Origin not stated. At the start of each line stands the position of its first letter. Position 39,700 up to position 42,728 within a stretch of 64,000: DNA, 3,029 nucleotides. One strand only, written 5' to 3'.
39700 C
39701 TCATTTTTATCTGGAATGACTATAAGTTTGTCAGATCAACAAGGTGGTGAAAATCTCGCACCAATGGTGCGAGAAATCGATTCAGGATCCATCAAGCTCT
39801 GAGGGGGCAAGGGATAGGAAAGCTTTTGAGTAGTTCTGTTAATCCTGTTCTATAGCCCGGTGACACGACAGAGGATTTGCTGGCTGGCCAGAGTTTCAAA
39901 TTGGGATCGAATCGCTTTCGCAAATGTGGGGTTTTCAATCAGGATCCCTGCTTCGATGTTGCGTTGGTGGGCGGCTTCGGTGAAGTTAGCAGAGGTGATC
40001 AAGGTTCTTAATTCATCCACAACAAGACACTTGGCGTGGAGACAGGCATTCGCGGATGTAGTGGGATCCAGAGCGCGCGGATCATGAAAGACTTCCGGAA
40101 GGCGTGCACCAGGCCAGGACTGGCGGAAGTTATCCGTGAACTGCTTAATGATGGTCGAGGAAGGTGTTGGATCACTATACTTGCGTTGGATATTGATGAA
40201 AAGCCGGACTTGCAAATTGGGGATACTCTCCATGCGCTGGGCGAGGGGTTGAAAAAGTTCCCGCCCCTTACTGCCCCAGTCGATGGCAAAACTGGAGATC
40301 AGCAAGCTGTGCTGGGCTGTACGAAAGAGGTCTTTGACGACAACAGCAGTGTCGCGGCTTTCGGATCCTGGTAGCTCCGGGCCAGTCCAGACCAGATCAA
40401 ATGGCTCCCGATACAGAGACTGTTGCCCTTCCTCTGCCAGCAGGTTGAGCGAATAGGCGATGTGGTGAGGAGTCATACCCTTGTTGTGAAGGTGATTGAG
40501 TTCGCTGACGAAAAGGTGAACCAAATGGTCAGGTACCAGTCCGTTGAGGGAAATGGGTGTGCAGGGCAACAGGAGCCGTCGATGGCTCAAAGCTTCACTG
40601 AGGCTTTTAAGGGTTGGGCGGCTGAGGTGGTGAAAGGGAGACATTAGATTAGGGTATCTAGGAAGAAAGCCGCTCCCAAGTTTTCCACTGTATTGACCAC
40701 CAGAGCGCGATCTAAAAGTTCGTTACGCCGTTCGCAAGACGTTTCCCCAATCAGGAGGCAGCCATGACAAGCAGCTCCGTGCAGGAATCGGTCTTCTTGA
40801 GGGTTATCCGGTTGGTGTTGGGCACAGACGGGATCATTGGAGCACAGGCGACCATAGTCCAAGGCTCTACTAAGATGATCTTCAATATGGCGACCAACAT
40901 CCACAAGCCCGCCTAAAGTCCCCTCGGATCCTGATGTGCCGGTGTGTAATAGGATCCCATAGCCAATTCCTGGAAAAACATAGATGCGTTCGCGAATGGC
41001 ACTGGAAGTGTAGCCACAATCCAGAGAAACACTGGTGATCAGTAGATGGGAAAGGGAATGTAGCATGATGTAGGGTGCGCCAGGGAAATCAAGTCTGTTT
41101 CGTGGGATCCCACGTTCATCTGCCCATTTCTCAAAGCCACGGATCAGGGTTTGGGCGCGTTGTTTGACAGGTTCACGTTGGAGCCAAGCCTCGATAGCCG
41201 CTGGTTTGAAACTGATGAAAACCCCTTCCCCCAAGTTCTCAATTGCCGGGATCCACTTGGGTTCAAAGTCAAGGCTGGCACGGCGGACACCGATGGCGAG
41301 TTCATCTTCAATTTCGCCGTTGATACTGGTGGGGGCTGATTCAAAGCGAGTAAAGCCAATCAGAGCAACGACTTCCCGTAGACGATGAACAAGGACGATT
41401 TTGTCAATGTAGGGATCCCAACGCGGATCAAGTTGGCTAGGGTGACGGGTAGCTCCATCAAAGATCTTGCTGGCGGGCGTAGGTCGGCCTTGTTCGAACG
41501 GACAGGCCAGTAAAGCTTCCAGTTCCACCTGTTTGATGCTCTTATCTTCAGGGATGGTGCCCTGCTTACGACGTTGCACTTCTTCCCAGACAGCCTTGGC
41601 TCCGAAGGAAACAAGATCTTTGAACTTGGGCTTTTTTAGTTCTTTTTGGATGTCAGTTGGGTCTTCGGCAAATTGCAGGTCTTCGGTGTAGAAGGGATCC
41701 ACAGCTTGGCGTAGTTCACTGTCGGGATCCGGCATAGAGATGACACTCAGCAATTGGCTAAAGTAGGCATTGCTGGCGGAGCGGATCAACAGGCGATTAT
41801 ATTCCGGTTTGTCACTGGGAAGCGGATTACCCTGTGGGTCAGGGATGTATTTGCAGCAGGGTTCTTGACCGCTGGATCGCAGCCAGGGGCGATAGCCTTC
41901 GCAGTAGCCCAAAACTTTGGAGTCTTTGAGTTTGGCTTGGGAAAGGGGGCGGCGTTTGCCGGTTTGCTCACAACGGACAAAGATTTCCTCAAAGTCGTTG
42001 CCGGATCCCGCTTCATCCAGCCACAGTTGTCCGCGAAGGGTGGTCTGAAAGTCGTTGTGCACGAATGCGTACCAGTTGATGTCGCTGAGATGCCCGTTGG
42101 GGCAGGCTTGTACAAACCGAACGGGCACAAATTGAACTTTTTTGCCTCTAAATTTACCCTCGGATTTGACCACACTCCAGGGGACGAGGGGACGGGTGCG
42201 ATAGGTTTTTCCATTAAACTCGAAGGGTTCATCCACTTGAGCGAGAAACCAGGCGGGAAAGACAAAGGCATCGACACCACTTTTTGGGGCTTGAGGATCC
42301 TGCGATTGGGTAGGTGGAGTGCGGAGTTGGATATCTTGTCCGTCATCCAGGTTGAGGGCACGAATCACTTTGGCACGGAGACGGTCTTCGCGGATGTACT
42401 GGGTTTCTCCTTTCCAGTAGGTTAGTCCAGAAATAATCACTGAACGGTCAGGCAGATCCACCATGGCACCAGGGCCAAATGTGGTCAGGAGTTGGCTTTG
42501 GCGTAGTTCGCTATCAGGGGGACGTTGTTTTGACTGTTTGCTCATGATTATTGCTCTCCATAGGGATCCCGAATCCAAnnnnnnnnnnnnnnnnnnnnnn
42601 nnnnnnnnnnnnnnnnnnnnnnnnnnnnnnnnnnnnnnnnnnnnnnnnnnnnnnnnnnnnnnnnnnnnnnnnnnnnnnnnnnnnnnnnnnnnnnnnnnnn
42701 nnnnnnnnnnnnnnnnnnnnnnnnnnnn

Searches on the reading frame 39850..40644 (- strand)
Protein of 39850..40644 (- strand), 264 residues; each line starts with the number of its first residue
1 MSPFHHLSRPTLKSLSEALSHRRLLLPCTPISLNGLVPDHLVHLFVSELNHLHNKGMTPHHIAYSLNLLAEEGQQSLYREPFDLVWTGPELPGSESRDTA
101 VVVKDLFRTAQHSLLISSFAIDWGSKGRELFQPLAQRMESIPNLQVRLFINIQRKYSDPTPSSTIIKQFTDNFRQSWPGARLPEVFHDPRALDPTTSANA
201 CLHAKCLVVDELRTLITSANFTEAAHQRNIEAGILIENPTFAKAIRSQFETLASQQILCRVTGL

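Call 5: search_protein_families(library=pfam, proteins=[window:39850-40644:-], max_evalue=0.01)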
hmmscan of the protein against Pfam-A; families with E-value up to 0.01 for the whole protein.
window:39850-40644:- (264 aa): 2 families
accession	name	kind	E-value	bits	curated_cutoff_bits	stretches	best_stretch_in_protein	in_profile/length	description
PF13091.12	PLDc_2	-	2.8e-11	43.8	27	1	106-252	4-131/132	PLD-like domain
PF00614.28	PLDc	-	0.00017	21.9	21.9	1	202-223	5-26/28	Phospholipase D Active site motif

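Call 6: search_protein_families(library=padloc, proteins=[window:39850-40644:-], max_evalue=0.001)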
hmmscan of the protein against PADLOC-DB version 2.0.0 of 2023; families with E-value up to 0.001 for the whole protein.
window:39850-40644:- (264 aa): 28 families (the best 25 are shown)
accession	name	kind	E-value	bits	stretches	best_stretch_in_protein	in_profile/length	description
PDLC02587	DrmC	-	9.1e-112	370.4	1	1-264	2-267/267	DrmC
PDLC02597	DrmC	-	3.6e-42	142.9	1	10-251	15-234/242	DrmC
PDLC02585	DrmC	-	6.1e-26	89.5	1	51-260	58-252/253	DrmC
PDLC02613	DrmC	-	7.4e-25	85.7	1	47-257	44-257/262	DrmC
PDLC02595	DrmC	-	6.9e-22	76.5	1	79-262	97-268/269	DrmC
PDLC02588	DrmC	-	1.8e-21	74.9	2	194-261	185-252/256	DrmC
PDLC02591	DrmC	-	5.3e-21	73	1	37-258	49-256/260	DrmC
PDLC02606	DrmC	-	6.5e-20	69.6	1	79-261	15-182/182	DrmC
PDLC02605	DrmC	-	1.8e-19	68.4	1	81-261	98-268/270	DrmC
PDLC02607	DrmC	-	3.6e-19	67.1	1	72-256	84-257/265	DrmC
PDLC02608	DrmC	-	1.4e-18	65.3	2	198-262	97-161/162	DrmC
PDLC02602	DrmC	-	4.1e-18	63.5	1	78-255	86-251/381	DrmC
PDLC02616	DrmC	-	2.1e-17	61.5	1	199-259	162-222/224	DrmC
PDLC02612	DrmC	-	1e-15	55.9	1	84-259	79-231/235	DrmC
PDLC02609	DrmC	-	1.2e-15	56.2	1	68-252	68-232/241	DrmC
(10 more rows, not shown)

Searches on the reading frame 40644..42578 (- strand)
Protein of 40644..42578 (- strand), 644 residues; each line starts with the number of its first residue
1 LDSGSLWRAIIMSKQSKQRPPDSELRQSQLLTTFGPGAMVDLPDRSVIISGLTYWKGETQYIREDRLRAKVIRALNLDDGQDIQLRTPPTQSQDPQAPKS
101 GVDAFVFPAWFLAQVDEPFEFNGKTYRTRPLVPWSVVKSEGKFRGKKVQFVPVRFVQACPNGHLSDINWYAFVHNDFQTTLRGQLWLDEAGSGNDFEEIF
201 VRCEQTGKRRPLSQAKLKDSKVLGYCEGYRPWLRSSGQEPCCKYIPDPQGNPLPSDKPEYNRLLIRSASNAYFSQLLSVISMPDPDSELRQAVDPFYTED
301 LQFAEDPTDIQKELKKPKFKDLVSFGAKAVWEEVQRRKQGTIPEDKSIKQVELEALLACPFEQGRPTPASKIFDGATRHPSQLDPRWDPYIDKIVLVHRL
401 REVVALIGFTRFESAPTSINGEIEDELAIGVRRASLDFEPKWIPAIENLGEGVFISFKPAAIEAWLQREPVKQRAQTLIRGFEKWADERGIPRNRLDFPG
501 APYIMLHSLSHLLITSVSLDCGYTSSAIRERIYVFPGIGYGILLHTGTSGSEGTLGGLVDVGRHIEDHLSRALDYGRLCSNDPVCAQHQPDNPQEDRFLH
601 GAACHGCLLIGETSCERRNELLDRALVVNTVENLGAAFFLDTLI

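Call 5: search_protein_families(library=pfam, proteins=[window:40644-42578:-], max_evalue=0.01)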
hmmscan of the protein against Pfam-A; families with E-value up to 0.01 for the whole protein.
window:40644-42578:- (644 aa): 1 family
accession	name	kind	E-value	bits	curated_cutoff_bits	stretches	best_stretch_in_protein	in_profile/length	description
PF09369.15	MZB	-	5e-07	30.8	24.2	1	509-608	1-80/80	MrfA Zn-binding domain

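Call 6: search_protein_families(library=padloc, proteins=[window:40644-42578:-], max_evalue=0.001)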
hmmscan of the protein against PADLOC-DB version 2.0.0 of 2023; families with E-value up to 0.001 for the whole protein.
window:40644-42578:- (644 aa): 4 families
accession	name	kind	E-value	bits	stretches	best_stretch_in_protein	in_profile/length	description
PDLC02583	DrmB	-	7.3e-72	241.3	1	24-631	6-605/606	DrmB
PDLC02584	DrmB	-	8e-63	210.8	1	184-639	7-442/445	DrmB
PDLC02579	DrmB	-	2.4e-57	192.3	1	390-639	69-313/314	DrmB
PDLC02582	DrmB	-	2.7e-10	37.5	1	503-634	523-639/649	DrmB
